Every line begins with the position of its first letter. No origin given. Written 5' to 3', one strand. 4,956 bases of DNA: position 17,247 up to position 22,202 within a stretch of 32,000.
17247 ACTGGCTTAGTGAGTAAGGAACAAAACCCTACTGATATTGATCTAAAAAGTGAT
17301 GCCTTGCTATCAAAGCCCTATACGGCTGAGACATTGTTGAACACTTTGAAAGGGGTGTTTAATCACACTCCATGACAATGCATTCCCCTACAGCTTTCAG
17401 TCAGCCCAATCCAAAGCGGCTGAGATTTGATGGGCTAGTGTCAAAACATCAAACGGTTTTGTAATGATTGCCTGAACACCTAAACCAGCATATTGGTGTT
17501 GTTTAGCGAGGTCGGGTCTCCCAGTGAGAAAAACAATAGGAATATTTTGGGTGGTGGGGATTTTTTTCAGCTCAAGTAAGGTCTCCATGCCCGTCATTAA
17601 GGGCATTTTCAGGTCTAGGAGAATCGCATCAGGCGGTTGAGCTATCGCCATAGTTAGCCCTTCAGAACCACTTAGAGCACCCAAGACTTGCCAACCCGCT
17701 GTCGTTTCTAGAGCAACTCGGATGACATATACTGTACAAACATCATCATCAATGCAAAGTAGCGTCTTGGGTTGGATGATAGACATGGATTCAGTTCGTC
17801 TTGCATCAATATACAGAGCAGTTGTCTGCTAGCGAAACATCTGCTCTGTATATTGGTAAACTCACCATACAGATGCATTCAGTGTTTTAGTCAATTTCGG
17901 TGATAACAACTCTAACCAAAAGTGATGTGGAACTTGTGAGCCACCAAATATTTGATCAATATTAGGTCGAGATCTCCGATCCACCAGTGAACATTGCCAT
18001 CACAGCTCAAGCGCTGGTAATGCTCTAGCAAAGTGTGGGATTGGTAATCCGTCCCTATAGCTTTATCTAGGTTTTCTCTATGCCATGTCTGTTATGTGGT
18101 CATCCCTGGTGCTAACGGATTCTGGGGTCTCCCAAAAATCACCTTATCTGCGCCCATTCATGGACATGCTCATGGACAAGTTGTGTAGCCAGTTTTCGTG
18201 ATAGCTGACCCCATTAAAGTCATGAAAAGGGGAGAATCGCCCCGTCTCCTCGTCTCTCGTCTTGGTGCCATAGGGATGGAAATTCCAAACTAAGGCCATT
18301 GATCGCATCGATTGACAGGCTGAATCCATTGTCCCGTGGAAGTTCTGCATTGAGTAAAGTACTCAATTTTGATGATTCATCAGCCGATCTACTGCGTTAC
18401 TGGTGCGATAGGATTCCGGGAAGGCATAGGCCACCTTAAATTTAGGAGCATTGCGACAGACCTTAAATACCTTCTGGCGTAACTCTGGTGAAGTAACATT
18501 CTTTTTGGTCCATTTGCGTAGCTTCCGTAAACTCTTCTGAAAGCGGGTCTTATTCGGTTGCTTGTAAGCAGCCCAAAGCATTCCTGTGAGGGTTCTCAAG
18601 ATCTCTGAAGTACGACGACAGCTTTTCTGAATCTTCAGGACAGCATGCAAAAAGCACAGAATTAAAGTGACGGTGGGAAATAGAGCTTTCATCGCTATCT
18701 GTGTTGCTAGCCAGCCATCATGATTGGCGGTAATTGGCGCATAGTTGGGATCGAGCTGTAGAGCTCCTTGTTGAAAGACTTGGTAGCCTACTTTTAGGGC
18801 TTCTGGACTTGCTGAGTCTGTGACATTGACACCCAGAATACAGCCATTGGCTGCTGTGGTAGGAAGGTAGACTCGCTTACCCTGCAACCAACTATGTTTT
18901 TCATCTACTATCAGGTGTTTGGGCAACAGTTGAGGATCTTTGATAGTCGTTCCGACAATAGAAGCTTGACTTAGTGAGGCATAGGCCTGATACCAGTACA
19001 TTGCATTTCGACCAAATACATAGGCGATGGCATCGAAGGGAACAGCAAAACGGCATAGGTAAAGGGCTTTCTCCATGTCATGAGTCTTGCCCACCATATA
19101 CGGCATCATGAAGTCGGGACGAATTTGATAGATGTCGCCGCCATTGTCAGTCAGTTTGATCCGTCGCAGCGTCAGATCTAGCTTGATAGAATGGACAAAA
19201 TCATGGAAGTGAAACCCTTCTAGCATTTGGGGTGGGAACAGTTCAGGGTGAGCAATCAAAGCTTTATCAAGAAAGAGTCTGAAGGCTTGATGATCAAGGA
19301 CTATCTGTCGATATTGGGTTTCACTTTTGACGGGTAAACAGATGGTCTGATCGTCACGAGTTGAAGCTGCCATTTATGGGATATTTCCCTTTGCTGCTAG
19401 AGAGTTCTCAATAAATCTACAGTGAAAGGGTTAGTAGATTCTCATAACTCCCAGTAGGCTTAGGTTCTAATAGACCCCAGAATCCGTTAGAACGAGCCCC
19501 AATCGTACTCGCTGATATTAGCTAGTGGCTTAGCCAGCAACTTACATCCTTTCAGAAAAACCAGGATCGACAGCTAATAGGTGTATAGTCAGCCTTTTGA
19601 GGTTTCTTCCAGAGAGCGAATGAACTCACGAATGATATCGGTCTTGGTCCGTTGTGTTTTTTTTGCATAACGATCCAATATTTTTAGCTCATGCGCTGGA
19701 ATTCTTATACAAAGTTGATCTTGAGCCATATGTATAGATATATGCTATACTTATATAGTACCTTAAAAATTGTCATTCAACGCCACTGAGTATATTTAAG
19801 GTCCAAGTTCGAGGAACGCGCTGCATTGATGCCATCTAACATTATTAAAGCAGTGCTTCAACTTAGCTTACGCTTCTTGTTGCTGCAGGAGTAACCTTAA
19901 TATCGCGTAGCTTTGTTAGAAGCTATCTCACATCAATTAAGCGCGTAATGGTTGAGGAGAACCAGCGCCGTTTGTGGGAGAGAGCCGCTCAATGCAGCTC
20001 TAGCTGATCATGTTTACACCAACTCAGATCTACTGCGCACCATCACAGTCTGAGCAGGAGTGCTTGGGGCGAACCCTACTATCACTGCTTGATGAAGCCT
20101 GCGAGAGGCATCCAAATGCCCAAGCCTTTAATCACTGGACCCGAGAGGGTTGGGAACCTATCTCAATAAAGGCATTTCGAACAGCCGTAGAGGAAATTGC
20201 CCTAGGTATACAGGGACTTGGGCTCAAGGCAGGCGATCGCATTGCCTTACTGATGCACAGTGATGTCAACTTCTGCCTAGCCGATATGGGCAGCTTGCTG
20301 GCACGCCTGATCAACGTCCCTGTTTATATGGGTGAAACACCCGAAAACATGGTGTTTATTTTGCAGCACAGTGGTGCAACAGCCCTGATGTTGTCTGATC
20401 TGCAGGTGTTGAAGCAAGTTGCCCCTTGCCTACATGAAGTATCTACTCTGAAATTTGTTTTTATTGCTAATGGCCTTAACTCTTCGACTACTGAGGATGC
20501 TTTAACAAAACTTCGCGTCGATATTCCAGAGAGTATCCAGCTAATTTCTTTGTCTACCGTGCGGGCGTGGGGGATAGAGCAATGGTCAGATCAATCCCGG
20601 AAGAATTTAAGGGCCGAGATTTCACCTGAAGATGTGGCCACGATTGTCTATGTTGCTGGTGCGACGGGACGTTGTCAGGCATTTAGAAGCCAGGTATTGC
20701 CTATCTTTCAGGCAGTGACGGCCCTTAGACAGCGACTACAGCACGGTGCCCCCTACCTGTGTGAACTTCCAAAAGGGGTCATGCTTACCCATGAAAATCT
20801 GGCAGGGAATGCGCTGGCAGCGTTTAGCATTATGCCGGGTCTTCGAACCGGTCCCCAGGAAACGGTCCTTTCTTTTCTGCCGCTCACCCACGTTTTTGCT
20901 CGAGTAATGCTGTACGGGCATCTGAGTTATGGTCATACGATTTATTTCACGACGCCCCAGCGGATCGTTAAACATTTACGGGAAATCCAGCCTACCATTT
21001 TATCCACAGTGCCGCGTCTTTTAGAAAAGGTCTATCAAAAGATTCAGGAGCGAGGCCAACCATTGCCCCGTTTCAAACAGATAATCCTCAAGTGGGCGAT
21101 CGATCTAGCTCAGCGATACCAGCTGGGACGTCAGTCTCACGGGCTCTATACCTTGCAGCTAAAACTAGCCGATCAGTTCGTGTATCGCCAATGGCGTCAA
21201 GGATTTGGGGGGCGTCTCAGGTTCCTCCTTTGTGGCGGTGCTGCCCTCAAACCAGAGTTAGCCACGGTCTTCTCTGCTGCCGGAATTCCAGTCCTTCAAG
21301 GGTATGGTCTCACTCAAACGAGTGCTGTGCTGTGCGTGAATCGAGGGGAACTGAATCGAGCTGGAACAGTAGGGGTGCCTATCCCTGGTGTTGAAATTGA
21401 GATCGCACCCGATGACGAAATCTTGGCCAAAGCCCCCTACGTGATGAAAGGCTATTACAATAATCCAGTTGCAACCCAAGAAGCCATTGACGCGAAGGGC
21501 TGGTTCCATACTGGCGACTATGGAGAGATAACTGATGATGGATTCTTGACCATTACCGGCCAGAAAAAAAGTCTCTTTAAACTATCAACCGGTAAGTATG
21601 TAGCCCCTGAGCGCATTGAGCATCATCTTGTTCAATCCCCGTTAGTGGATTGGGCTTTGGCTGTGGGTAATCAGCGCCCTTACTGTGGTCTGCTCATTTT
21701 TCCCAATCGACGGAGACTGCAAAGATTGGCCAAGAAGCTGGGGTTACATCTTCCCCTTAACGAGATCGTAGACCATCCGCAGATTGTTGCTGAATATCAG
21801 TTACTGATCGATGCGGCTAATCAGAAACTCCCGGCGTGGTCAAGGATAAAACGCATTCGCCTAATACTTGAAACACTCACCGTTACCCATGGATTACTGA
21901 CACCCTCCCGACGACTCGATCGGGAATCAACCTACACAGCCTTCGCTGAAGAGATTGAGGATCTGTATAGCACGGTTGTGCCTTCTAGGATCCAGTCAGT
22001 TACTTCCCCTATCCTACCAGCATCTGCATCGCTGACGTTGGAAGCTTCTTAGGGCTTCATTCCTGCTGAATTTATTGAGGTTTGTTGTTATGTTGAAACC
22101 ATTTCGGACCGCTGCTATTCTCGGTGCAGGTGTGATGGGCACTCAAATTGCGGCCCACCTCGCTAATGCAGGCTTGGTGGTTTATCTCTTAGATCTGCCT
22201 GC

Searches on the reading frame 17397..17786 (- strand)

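Call 73: search_protein_families(library=pfam, proteins=[window:17397-17786:-], max_evalue=0.00001)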
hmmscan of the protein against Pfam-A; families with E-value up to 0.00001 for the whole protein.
window:17397-17786:- (129 aa): 1 family
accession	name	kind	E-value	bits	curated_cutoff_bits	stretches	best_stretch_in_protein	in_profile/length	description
PF00072.30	Response_reg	-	1.9e-18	67.1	30.2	1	10-120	2-109/111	Response regulator receiver domain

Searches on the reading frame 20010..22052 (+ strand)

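Call 73: search_protein_families(library=pfam, proteins=[window:20010-22052:+], max_evalue=0.00001)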
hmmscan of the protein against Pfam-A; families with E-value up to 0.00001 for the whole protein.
window:20010-22052:+ (680 aa): 2 families
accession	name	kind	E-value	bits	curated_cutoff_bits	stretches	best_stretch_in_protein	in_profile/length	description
PF00501.34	AMP-binding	-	6.2e-58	196.9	29.9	2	254-483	177-384/384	AMP-binding enzyme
PF23562.2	AMP-binding_C_3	-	3.8e-16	60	20.8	1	524-655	5-122/124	AMP-binding enzyme C-terminal domain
